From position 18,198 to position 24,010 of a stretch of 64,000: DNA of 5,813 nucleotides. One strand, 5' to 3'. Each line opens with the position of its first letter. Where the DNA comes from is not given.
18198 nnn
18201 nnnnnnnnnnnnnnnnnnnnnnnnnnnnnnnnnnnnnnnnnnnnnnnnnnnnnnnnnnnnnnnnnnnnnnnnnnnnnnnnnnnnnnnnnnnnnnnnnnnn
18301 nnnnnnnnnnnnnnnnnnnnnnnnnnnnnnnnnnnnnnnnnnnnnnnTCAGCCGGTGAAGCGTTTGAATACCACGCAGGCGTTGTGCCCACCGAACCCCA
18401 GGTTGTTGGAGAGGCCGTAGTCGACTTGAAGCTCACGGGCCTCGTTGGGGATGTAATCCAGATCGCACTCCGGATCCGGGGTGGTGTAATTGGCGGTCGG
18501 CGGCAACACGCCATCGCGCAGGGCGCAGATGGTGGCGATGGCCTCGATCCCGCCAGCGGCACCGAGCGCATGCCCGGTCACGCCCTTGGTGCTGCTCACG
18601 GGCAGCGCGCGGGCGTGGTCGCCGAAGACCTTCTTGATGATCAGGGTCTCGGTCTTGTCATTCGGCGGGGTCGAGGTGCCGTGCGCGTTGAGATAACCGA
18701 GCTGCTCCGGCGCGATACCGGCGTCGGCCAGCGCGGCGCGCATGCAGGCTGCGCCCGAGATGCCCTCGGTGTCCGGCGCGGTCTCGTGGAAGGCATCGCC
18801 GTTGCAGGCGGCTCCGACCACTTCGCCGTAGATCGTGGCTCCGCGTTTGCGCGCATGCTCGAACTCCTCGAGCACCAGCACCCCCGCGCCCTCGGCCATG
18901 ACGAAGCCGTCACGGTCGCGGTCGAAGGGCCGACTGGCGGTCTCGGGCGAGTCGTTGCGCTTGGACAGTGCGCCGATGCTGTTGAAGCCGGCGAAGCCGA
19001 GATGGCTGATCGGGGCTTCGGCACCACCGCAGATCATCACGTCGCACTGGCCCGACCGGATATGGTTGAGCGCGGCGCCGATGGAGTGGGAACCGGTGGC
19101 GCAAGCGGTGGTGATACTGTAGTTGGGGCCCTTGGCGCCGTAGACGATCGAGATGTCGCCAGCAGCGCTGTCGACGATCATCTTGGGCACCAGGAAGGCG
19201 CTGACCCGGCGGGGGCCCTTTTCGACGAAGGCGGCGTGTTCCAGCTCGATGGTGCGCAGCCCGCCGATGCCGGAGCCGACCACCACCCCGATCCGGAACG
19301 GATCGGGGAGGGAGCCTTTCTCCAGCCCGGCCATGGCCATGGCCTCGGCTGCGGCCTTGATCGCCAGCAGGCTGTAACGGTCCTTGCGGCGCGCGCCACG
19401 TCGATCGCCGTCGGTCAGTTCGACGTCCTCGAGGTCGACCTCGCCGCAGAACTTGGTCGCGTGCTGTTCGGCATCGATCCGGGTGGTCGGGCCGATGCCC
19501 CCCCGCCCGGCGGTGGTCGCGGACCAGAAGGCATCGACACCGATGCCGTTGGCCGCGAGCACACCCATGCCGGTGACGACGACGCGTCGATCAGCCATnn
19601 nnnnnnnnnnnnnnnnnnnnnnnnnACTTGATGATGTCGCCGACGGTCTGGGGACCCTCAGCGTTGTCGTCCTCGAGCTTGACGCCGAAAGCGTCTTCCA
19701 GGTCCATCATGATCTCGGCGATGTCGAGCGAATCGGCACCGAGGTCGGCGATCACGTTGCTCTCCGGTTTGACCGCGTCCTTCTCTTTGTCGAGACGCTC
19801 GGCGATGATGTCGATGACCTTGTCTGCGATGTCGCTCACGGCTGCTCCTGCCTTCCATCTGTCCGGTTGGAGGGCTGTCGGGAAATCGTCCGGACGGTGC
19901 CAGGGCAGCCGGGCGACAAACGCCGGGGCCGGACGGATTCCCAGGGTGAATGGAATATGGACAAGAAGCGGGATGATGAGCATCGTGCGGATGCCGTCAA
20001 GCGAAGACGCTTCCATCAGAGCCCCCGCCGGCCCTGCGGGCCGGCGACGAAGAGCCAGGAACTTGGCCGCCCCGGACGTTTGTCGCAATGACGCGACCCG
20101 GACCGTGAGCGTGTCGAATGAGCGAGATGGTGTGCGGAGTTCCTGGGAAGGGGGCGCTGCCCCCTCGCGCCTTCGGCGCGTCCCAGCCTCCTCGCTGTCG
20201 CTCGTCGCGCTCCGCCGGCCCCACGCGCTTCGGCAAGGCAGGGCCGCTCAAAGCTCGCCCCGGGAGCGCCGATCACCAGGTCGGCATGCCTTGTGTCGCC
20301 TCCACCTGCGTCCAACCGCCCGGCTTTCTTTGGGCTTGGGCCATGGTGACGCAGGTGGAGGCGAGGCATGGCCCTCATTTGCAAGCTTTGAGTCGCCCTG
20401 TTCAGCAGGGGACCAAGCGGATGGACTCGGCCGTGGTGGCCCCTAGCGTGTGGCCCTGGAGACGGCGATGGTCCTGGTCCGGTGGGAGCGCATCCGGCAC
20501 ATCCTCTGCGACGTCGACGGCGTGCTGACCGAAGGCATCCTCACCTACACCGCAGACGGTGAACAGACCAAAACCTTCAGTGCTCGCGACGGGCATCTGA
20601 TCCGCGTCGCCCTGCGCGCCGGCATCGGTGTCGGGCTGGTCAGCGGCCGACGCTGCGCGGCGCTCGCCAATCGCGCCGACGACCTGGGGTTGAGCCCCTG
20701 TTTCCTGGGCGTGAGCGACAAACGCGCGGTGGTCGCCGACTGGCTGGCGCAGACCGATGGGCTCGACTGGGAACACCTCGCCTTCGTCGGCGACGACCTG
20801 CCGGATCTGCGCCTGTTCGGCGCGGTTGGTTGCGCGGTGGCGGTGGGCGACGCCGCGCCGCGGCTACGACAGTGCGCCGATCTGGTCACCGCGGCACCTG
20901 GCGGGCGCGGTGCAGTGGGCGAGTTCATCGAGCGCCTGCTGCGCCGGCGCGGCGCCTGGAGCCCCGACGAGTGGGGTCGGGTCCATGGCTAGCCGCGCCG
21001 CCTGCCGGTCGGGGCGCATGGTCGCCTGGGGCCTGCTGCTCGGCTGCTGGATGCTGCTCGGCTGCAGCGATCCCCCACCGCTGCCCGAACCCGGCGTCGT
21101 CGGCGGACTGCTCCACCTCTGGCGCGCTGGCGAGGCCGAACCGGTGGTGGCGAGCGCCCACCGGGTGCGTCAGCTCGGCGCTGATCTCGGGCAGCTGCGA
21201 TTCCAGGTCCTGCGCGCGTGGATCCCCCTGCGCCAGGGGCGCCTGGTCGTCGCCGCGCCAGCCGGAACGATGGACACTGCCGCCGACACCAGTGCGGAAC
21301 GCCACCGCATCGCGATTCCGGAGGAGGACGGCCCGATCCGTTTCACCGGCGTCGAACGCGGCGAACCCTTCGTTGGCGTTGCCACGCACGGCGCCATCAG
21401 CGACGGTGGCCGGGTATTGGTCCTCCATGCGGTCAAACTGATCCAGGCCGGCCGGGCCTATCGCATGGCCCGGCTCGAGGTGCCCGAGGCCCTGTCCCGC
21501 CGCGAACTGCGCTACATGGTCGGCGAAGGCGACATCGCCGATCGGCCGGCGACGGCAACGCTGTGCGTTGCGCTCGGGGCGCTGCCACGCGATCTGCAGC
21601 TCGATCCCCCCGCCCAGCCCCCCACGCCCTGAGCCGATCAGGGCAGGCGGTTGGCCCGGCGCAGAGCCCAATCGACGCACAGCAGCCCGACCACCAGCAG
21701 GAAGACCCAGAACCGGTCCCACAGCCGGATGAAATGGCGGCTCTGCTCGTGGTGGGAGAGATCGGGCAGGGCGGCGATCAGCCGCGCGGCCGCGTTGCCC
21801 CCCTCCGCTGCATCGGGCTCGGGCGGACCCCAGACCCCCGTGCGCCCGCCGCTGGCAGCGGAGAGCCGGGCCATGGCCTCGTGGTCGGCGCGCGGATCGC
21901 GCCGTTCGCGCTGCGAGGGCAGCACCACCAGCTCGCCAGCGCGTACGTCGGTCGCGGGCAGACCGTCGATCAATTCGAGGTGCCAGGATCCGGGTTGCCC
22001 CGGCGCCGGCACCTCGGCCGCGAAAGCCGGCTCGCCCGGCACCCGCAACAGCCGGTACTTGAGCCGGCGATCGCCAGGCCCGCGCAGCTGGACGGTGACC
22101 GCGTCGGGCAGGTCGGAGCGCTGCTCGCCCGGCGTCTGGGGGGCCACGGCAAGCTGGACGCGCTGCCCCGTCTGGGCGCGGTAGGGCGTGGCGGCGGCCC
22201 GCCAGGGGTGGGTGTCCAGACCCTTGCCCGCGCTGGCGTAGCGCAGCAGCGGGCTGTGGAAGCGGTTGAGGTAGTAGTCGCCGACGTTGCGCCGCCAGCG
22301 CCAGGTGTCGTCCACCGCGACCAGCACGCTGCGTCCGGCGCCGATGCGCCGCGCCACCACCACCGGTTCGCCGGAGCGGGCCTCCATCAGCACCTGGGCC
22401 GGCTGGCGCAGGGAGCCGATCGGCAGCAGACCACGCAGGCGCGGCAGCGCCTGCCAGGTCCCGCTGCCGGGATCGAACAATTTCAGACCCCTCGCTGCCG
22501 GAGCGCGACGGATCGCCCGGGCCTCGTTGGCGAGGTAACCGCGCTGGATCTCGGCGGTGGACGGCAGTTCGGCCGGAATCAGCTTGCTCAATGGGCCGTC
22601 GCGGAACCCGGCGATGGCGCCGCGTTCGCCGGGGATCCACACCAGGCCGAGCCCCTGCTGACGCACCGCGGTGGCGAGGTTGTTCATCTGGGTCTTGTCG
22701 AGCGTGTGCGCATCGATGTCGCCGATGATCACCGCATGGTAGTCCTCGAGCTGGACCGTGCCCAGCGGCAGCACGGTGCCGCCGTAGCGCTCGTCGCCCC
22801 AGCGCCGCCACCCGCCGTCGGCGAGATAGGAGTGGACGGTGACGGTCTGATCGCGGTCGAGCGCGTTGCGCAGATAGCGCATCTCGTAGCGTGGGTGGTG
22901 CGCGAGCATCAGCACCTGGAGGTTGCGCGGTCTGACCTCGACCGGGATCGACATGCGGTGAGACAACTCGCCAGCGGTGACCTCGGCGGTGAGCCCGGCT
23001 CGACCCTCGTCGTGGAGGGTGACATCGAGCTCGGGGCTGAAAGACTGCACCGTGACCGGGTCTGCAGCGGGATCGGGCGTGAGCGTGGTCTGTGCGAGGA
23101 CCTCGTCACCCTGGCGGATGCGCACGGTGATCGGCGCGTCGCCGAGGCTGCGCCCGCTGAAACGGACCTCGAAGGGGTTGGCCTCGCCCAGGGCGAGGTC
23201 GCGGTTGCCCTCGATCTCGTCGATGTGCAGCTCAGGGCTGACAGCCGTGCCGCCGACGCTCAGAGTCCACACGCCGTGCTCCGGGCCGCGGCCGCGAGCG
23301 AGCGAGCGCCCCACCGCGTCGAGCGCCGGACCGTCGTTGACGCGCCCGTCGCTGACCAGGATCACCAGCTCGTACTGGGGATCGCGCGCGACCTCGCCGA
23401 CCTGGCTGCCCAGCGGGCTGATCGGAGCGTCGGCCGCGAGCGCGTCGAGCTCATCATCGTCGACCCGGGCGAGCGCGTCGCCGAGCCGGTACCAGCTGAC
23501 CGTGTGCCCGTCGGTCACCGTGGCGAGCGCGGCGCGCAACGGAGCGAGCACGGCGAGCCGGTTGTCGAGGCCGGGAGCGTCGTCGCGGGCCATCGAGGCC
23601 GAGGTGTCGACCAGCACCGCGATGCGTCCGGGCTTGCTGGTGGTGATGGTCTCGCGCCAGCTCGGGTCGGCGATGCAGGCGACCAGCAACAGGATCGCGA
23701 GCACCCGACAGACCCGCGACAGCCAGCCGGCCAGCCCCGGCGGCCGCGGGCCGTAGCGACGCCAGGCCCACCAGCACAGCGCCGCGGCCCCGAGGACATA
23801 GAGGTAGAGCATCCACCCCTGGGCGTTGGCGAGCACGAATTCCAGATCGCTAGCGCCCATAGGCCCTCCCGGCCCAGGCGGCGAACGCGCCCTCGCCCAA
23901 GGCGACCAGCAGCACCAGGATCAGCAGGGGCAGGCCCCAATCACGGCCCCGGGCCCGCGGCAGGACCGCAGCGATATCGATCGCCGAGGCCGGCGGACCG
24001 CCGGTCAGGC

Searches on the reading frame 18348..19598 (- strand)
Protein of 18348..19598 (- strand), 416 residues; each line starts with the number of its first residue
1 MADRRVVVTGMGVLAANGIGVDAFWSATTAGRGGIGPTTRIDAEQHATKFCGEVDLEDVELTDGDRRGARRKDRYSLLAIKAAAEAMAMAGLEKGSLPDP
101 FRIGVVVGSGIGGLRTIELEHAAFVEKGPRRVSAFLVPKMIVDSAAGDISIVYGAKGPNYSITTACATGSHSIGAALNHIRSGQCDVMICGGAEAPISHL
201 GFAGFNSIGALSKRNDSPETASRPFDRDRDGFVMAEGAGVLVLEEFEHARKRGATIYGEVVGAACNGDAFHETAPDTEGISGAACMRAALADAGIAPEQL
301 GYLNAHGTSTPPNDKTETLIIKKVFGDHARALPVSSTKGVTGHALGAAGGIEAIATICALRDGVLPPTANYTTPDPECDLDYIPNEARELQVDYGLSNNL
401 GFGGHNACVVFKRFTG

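Call 7: search_protein_families(library=pfam, proteins=[window:18348-19598:-], max_evalue=0.01)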
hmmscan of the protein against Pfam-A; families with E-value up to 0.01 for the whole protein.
window:18348-19598:- (416 aa): 3 families
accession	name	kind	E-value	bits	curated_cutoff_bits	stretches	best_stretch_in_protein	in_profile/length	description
PF00109.32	ketoacyl-synt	-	3.6e-54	184.5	20.8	1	4-248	2-251/252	Beta-ketoacyl synthase, N-terminal domain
PF02801.28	Ketoacyl-synt_C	-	1.4e-35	122.4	20.8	1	257-371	1-118/119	Beta-ketoacyl synthase, C-terminal domain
PF00108.29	Thiolase_N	-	4.5e-05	23.4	26.4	1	158-195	77-114/260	Thiolase, N-terminal domain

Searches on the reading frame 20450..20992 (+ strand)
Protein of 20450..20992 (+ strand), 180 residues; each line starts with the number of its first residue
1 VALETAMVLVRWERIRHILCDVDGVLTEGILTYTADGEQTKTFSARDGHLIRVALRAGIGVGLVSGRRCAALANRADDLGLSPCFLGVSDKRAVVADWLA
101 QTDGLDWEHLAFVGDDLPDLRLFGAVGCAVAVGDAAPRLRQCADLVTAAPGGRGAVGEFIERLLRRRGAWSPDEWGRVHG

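Call 7: search_protein_families(library=pfam, proteins=[window:20450-20992:+], max_evalue=0.01)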
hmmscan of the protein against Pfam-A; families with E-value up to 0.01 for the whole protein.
window:20450-20992:+ (180 aa): 1 family
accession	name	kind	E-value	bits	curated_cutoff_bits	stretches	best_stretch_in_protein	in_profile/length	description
PF08282.18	Hydrolase_3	-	1.3e-08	35.4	20.9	1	99-149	195-245/255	haloacid dehalogenase-like hydrolase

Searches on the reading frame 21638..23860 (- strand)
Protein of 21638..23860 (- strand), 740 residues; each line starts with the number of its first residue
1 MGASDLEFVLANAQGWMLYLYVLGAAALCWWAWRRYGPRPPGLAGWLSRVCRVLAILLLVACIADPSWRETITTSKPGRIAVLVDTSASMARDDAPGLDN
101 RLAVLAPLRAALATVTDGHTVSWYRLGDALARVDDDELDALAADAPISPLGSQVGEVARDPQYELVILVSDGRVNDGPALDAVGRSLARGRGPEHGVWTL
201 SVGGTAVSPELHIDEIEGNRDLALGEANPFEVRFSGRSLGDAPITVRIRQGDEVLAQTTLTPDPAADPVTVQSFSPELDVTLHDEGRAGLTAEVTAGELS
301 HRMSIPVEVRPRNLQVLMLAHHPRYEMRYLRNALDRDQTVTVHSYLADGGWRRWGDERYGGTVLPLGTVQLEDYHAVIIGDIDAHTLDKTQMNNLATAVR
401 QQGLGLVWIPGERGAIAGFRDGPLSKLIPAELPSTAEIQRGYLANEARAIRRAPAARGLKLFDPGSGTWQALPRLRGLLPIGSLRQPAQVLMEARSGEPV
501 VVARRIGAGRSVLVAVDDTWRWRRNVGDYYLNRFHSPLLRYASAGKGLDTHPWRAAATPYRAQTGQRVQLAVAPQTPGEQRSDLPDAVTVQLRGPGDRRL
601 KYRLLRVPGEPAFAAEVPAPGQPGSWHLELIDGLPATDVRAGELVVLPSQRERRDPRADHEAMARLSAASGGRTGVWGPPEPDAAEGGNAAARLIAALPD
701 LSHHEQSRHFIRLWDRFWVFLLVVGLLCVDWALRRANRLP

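Call 7: search_protein_families(library=pfam, proteins=[window:21638-23860:-], max_evalue=0.01)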
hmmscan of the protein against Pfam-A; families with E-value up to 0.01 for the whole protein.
window:21638-23860:- (740 aa): 0 families

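Call 69: search_protein_families(library=ncbifam, proteins=[window:21638-23860:-], max_evalue=0.01)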
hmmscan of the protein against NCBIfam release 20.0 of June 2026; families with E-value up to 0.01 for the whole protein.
window:21638-23860:- (740 aa): 0 families
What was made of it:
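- Checked: The next gene, 21638-23860 (-), has no recognisable domain (calls 7, 69).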
